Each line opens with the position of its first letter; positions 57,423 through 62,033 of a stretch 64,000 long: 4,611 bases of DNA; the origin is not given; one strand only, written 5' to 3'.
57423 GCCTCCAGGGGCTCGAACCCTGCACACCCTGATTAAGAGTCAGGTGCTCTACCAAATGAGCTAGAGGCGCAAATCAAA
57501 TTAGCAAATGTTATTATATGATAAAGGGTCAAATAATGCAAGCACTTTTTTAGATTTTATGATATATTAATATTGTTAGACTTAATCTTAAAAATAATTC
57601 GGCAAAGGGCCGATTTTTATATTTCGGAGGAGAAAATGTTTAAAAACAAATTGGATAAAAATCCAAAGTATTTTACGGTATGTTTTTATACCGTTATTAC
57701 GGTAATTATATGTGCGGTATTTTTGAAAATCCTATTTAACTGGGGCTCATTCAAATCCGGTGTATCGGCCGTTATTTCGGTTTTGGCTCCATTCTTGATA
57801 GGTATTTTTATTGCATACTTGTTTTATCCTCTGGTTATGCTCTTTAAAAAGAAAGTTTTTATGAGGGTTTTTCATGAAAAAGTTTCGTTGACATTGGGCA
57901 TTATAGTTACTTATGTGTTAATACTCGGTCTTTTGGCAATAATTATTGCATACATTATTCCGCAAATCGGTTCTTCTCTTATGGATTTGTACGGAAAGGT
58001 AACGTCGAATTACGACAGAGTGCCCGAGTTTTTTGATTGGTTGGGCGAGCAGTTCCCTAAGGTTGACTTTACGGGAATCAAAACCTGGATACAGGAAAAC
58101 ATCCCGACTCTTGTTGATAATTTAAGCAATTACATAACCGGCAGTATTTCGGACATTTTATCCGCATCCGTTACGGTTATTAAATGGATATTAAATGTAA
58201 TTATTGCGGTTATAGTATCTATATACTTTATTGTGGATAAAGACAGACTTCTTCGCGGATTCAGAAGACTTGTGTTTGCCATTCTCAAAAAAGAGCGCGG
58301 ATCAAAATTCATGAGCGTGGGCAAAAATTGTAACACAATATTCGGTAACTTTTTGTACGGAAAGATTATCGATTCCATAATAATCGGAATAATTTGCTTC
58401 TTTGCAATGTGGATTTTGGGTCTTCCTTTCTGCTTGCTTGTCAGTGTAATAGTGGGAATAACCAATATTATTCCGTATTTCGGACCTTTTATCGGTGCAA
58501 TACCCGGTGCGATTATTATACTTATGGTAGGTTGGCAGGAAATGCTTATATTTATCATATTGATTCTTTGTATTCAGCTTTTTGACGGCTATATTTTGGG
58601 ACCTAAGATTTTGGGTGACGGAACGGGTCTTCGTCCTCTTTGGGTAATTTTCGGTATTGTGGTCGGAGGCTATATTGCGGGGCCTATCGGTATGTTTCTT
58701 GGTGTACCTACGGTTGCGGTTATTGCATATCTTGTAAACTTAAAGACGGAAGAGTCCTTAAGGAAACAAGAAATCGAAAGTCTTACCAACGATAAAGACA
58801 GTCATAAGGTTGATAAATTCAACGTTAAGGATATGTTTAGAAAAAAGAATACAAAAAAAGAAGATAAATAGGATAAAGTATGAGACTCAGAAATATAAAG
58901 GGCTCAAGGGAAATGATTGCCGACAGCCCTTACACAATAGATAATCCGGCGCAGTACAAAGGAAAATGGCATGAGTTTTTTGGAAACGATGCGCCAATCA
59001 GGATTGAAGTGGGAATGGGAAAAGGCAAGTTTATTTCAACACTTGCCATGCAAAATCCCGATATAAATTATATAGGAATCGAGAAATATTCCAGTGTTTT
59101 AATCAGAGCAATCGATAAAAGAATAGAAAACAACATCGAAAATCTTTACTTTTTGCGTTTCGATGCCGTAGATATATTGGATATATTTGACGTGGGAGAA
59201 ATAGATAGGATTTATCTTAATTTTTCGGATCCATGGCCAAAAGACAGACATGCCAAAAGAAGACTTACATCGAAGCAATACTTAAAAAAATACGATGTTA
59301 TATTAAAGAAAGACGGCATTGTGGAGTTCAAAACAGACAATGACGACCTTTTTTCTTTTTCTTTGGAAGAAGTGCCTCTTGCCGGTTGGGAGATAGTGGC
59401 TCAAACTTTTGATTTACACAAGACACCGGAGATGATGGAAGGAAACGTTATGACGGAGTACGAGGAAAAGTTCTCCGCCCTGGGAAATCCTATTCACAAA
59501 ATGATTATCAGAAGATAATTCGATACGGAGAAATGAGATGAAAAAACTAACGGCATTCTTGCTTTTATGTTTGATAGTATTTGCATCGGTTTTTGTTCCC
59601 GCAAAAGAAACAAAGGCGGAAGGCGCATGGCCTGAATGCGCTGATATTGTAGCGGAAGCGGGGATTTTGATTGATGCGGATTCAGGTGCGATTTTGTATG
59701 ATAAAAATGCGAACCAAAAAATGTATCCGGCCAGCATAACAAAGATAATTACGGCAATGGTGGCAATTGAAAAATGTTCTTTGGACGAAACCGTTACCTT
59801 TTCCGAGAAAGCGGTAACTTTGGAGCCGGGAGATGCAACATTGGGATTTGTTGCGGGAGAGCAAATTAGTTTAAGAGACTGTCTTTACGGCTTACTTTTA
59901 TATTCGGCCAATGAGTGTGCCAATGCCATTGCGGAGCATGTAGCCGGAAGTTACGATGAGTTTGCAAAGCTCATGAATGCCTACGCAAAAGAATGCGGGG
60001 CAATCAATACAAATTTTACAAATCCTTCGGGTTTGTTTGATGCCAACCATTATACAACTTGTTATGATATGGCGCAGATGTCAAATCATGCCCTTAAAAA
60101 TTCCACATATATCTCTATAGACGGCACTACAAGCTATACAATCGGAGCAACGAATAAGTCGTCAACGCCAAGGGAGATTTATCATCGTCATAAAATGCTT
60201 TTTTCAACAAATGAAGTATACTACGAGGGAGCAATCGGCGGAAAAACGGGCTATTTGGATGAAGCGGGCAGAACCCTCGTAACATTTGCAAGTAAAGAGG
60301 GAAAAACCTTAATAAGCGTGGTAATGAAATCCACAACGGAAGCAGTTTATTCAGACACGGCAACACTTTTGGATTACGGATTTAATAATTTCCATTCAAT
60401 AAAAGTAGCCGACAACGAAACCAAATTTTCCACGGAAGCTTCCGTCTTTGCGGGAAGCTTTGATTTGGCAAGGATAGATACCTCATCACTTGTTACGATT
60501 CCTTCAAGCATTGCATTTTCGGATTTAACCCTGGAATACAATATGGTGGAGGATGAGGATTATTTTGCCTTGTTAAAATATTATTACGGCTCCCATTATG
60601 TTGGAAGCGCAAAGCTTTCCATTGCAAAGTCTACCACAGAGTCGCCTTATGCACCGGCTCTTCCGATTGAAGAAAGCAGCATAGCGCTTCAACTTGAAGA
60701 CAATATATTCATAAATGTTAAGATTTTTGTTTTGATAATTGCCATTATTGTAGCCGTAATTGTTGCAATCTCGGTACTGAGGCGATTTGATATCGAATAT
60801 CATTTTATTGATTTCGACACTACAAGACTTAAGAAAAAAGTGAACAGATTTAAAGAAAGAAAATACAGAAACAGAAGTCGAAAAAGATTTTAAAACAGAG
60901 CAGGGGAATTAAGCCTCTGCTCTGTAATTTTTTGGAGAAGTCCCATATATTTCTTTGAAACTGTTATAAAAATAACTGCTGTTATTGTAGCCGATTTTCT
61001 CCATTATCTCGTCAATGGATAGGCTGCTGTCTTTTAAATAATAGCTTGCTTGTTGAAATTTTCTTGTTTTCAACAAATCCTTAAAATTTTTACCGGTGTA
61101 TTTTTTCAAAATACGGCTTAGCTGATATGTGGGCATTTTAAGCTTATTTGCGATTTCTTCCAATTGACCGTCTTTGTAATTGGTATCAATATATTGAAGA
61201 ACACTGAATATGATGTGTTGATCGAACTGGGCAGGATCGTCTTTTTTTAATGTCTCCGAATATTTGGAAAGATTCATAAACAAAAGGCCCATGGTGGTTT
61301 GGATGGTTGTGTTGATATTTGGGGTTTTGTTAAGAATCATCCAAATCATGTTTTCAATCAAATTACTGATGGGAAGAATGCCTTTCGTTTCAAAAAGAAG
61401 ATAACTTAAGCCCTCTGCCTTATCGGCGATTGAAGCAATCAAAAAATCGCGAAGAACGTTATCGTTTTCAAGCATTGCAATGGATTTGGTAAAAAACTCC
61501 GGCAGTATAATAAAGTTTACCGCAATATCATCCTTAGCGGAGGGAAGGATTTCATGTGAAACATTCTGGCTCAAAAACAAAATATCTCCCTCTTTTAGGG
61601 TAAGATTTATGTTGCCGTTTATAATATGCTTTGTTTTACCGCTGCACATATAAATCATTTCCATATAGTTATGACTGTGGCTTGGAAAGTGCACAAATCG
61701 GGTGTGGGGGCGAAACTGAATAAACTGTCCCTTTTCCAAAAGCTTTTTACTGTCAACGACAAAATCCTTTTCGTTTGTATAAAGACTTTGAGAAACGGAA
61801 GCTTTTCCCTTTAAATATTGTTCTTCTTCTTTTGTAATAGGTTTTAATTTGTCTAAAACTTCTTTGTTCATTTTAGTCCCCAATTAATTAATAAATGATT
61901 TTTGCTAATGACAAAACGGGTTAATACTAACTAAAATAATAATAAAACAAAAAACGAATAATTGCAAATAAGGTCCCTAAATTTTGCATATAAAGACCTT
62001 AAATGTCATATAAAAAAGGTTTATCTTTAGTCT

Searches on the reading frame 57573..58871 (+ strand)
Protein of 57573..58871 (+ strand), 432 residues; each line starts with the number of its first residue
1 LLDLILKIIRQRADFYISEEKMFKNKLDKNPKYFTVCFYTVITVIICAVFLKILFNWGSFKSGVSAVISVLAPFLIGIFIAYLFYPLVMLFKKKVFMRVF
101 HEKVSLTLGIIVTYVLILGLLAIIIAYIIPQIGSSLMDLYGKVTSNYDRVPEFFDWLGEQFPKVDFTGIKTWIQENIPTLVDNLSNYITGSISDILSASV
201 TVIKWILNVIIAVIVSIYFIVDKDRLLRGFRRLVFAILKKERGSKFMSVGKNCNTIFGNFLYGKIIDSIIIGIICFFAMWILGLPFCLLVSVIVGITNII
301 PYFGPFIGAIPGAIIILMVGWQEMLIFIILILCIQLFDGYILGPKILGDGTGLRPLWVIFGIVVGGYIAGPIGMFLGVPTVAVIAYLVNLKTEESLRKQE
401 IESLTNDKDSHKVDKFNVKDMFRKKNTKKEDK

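Call 18: search_protein_families(library=pfam, proteins=[window:57573-58871:+], max_evalue=0.01)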
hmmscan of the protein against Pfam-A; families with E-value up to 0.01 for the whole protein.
window:57573-58871:+ (432 aa): 1 family
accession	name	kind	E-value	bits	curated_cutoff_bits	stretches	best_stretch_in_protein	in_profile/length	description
PF01594.21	AI-2E_transport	-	2.5e-55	188.4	34.3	1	59-388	16-323/327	AI-2E family transporter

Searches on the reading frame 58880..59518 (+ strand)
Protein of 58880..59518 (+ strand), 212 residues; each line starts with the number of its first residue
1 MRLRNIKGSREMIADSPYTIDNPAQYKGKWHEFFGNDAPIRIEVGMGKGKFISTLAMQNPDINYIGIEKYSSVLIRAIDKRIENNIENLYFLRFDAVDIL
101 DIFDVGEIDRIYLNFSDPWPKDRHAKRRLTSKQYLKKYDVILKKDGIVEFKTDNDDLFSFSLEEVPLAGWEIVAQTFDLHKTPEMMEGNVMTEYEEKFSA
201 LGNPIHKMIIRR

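Call 18: search_protein_families(library=pfam, proteins=[window:58880-59518:+], max_evalue=0.01)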
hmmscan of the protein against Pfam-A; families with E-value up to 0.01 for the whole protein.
window:58880-59518:+ (212 aa): 4 families
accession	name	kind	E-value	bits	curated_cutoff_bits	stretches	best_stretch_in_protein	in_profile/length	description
PF02390.23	Methyltransf_4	-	1.2e-42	145.8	24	1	38-208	2-173/173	Putative methyltransferase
PF24675.1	NpmA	-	0.00033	20.5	60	1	34-97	20-87/214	16S rRNA (adenine(1408)-N(1))-methyltransferase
PF13847.12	Methyltransf_31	-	0.00044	20.4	27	1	42-105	8-77/145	Methyltransferase domain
PF08242.18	Methyltransf_12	-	0.0089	17.2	30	0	42-104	1-63/98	Methyltransferase domain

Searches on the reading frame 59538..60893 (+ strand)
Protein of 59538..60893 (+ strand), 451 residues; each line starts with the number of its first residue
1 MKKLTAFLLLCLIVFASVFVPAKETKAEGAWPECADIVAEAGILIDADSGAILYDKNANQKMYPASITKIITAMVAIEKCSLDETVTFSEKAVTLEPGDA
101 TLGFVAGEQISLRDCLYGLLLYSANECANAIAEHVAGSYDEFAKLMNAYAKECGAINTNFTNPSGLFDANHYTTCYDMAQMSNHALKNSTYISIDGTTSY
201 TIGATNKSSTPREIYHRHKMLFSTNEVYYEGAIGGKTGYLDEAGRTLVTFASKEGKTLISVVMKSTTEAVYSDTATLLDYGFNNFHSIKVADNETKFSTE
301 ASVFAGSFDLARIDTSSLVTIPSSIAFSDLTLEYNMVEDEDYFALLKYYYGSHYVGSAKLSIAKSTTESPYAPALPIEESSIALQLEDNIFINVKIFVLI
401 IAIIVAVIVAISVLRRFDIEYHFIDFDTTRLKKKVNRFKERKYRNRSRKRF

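Call 18: search_protein_families(library=pfam, proteins=[window:59538-60893:+], max_evalue=0.01)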
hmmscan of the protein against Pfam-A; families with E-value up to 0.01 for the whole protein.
window:59538-60893:+ (451 aa): 3 families
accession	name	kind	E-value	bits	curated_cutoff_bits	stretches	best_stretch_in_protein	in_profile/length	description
PF00768.25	Peptidase_S11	-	2.2e-54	184.9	27.6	1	35-266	8-238/239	D-alanyl-D-alanine carboxypeptidase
PF13354.11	Beta-lactamase2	-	4.8e-09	36.3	22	1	48-210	8-169/214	Beta-lactamase enzyme family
PF02113.21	Peptidase_S13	-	1.9e-06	27.4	22.8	1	39-89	17-66/444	D-Ala-D-Ala carboxypeptidase 3 (S13) family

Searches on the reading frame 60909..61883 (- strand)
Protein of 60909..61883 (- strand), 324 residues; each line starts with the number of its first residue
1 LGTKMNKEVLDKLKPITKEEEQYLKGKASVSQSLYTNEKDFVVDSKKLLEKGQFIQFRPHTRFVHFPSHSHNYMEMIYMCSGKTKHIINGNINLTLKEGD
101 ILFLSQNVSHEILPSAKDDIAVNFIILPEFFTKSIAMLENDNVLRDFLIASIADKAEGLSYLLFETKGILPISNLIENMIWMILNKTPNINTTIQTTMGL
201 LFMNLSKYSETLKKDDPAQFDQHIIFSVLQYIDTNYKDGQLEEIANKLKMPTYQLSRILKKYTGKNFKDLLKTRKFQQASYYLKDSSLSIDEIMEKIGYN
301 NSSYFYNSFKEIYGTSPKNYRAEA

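Call 18: search_protein_families(library=pfam, proteins=[window:60909-61883:-], max_evalue=0.01)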
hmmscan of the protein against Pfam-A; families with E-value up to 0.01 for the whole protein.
window:60909-61883:- (324 aa): 4 families
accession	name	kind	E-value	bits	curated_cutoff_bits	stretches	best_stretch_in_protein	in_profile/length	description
PF12833.13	HTH_18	-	1.8e-19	70.2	33.6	1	244-322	1-79/80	Helix-turn-helix domain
PF00165.29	HTH_AraC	-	3.2e-12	46.7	26.6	1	283-321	1-41/42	Bacterial regulatory helix-turn-helix proteins, AraC family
PF07883.17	Cupin_2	-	2.5e-06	27.5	27.2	1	66-112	11-56/70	Cupin domain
PF02311.25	AraC_binding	-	2.5e-05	24.4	21.1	1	65-125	15-74/135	AraC-like ligand binding domain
